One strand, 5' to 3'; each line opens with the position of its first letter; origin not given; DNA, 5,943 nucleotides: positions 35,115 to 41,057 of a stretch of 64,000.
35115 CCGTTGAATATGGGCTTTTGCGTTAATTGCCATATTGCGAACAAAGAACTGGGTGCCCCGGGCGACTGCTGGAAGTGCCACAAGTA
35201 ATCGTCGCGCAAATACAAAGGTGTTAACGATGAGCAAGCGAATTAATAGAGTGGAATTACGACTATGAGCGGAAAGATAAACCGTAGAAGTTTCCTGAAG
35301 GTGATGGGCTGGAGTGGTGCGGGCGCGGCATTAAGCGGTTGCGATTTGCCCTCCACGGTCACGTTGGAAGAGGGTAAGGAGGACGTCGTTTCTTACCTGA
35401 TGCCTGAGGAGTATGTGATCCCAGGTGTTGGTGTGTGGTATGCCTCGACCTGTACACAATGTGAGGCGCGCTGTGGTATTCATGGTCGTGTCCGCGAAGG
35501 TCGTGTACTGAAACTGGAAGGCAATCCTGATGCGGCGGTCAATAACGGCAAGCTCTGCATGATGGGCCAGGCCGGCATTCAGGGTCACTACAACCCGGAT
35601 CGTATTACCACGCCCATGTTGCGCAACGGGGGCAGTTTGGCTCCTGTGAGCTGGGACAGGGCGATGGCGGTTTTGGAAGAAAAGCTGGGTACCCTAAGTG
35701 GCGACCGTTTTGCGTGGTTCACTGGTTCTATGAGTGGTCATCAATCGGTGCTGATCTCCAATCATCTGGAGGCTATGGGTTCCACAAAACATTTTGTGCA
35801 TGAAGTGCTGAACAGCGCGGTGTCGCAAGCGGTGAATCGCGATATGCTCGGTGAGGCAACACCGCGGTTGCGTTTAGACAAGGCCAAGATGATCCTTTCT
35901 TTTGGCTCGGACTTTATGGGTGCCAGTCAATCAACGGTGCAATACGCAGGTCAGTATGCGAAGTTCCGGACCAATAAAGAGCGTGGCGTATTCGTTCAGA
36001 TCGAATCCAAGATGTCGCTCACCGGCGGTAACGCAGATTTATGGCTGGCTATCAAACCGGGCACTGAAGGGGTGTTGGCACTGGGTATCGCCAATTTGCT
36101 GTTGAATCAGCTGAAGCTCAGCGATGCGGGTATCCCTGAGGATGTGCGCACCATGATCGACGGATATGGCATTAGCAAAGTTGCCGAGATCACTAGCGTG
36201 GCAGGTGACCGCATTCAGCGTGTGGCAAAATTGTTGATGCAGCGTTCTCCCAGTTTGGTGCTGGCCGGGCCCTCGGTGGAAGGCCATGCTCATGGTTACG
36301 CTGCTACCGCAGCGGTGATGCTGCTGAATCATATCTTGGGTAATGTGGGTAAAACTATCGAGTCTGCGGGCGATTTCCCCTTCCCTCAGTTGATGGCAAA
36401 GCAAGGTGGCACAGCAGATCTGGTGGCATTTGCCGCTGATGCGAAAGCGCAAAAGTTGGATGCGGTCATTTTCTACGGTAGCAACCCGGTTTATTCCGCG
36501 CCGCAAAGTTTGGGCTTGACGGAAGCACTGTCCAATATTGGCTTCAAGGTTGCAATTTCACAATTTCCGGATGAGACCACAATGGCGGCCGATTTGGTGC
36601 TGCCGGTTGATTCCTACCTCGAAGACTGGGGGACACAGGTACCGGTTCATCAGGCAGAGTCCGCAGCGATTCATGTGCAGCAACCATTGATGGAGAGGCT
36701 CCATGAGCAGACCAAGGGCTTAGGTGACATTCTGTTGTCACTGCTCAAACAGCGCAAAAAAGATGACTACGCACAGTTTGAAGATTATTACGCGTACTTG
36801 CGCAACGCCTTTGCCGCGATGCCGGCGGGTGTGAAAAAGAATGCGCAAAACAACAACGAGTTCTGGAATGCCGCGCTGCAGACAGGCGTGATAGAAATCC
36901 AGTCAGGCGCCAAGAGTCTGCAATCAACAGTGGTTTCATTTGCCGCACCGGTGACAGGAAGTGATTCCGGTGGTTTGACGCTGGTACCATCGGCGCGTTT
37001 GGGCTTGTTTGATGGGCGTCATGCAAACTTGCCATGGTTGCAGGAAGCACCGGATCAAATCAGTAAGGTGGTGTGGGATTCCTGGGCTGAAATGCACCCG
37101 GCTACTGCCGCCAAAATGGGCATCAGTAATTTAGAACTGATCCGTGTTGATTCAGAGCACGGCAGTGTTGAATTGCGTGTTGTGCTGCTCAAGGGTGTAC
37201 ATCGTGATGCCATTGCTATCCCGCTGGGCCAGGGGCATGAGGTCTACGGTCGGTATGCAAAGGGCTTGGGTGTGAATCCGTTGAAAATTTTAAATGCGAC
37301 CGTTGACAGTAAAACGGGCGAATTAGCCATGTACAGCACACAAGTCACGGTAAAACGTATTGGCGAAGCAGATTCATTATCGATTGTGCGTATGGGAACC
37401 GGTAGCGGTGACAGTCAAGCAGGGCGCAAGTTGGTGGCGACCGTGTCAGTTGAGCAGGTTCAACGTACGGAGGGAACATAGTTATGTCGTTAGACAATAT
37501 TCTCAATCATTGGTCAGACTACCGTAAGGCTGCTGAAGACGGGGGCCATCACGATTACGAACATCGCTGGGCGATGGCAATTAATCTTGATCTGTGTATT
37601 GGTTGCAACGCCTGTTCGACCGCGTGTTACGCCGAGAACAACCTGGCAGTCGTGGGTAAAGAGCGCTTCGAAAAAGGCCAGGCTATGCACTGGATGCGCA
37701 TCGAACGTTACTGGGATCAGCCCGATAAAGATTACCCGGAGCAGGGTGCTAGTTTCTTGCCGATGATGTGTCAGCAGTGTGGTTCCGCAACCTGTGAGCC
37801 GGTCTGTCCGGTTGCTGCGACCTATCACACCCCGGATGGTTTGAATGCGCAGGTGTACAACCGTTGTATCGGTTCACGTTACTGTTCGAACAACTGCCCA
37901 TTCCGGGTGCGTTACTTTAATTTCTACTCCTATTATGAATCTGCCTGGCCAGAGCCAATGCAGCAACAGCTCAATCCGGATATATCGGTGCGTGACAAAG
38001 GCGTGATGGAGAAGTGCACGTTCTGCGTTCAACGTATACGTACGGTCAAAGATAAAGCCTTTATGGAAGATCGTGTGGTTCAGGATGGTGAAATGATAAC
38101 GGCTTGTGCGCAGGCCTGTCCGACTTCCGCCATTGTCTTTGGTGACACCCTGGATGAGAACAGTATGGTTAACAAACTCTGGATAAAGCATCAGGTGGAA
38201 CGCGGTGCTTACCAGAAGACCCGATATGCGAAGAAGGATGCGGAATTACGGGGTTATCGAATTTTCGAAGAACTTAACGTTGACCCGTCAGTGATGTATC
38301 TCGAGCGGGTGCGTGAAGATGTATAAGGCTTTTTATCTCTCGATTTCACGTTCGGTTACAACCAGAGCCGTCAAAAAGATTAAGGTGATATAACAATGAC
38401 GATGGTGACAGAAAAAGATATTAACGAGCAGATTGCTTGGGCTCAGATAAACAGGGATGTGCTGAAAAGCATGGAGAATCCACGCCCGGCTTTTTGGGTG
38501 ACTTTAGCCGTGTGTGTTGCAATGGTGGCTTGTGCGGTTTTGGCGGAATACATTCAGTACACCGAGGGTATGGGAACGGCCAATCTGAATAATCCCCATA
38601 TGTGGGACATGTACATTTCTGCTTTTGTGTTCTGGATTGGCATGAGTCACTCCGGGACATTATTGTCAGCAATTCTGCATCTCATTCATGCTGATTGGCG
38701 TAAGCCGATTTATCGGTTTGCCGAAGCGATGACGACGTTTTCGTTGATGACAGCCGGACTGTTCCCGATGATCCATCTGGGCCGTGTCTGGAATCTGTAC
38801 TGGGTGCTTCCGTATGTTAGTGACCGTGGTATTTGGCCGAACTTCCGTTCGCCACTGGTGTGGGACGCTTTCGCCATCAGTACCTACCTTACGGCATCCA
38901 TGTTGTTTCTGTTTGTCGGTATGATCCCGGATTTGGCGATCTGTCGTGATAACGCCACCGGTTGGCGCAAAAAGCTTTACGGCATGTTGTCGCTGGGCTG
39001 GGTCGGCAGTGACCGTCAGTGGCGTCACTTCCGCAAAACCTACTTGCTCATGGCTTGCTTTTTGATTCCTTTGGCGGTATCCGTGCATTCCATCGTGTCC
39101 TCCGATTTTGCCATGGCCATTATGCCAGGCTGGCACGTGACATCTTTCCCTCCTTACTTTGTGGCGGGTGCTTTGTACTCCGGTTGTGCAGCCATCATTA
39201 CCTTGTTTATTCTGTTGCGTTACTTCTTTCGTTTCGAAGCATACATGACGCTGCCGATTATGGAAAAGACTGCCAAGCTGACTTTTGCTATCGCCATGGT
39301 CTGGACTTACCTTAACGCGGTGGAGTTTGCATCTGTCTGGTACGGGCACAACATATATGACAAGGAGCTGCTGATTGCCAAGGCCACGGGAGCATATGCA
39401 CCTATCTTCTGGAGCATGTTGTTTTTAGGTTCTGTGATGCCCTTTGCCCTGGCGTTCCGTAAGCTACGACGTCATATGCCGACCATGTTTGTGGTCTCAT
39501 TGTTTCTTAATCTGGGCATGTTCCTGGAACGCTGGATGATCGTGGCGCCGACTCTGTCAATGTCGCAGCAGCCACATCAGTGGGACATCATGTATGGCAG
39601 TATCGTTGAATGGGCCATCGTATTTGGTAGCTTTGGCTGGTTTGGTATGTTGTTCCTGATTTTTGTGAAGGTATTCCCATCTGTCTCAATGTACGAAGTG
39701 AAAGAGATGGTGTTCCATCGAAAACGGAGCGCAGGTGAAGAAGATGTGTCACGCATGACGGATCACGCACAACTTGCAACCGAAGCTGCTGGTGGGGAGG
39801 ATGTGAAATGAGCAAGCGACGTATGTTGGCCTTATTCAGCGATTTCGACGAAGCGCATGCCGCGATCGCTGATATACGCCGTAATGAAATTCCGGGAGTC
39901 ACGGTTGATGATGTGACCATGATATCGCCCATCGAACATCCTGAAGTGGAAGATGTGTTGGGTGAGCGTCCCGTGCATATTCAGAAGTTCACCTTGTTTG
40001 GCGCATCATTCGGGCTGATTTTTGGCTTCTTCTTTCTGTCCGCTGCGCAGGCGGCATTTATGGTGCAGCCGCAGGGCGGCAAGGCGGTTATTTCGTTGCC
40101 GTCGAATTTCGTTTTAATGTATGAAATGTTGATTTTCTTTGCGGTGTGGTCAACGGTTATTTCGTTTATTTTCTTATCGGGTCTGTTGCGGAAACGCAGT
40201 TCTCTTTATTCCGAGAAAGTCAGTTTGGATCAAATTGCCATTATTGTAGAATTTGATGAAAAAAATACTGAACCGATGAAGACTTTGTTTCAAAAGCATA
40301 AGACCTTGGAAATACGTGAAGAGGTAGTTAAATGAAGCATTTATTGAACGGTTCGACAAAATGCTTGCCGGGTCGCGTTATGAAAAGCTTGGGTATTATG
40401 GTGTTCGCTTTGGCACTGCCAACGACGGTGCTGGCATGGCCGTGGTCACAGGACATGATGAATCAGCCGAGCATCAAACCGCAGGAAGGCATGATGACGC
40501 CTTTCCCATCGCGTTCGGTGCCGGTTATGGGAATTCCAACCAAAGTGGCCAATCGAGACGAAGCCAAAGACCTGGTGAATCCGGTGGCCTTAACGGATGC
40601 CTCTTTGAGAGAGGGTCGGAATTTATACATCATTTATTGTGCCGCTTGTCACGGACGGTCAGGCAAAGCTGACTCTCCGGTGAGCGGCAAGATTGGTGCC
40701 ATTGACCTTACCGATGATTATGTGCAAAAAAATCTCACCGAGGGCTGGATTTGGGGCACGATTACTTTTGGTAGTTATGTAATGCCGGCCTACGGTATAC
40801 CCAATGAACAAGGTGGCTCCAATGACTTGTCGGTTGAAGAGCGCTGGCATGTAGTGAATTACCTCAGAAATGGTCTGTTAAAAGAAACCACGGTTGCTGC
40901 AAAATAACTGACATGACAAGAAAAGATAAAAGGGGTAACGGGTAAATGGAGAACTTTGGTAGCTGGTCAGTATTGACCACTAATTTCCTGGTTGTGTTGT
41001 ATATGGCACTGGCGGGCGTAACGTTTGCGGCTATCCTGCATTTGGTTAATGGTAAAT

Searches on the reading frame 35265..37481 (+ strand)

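Call 23: search_protein_families(library=pfam, proteins=[window:35265-37481:+], max_evalue=0.001)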
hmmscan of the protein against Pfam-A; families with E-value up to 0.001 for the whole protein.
window:35265-37481:+ (738 aa): 3 families
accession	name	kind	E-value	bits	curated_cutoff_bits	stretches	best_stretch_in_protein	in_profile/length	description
PF00384.28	Molybdopterin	-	1.1e-28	100.7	24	1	113-459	1-321/353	Molybdopterin oxidoreductase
PF04879.21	Molybdop_Fe4S4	-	4.5e-12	46.2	22.7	1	58-109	3-54/55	Molybdopterin oxidoreductase Fe4S4 domain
PF01568.27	Molydop_binding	-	7.5e-12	45.7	26.8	1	606-673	30-92/110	Molydopterin dinucleotide binding domain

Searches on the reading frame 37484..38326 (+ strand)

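Call 23: search_protein_families(library=pfam, proteins=[window:37484-38326:+], max_evalue=0.001)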
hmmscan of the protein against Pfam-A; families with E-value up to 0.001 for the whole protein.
window:37484-38326:+ (280 aa): 9 families
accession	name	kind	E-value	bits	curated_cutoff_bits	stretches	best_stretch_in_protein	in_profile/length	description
PF12838.12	Fer4_7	-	6e-14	52.7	27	2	38-112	2-52/52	4Fe-4S dicluster domain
PF13237.11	Fer4_10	-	1.9e-07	31.4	25.5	0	31-109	2-53/53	4Fe-4S dicluster domain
PF13183.11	Fer4_8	-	3.9e-07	30.9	27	0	35-110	2-66/68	4Fe-4S dicluster domain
PF13247.11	Fer4_11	-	1.6e-06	28.7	26.2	1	90-146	4-62/100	4Fe-4S dicluster domain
PF12797.12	Fer4_2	-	2.6e-06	27.5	24.5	1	29-48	1-20/22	4Fe-4S binding domain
PF12837.12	Fer4_6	-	3.4e-06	27.2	25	0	32-50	3-21/24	4Fe-4S binding domain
PF13534.11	Fer4_17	-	1.3e-05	26.1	22.2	0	26-48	35-56/61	4Fe-4S dicluster domain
PF00037.32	Fer4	-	2.3e-05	24.5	21.1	1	33-48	3-18/24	4Fe-4S binding domain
PF13187.11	Fer4_9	-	4.8e-05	23.7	27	0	38-110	2-49/52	4Fe-4S dicluster domain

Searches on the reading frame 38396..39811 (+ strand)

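Call 23: search_protein_families(library=pfam, proteins=[window:38396-39811:+], max_evalue=0.001)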
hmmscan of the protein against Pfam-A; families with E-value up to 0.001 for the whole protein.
window:38396-39811:+ (471 aa): 1 family
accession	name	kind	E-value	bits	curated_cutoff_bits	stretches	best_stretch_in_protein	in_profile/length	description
PF03916.19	NrfD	-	8.1e-25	88.5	25.8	1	63-386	4-308/313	Polysulphide reductase, NrfD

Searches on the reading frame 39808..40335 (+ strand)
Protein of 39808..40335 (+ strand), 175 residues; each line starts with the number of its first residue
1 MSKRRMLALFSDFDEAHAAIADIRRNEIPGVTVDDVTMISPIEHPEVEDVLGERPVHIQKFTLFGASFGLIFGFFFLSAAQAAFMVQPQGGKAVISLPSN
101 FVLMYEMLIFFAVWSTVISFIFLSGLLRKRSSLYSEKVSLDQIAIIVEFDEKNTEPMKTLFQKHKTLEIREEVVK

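Call 23: search_protein_families(library=pfam, proteins=[window:39808-40335:+], max_evalue=0.001)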
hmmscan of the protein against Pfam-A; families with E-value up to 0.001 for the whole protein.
window:39808-40335:+ (175 aa): 1 family
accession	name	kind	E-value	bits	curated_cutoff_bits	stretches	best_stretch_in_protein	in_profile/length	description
PF11821.13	ActD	-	1.3e-27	97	25.7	1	6-171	3-170/170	Alternative complex III, ActD subunit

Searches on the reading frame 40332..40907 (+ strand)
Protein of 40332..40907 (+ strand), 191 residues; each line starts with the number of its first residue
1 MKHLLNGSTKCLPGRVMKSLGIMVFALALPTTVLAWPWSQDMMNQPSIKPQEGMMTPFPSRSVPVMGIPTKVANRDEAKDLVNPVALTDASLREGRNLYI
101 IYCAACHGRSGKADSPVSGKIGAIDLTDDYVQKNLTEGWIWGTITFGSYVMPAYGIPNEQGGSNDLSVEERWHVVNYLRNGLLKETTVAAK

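Call 23: search_protein_families(library=pfam, proteins=[window:40332-40907:+], max_evalue=0.001)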
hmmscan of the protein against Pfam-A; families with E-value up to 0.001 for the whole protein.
window:40332-40907:+ (191 aa): 2 families
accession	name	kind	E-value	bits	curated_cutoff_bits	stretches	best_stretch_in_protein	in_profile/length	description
PF13442.11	Cytochrome_CBB3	-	1.7e-09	38.3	27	1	91-178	2-68/68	Cytochrome C oxidase, cbb3-type, subunit III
PF00034.26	Cytochrom_C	-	4.6e-06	28.3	21.3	1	94-180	3-88/90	Cytochrome c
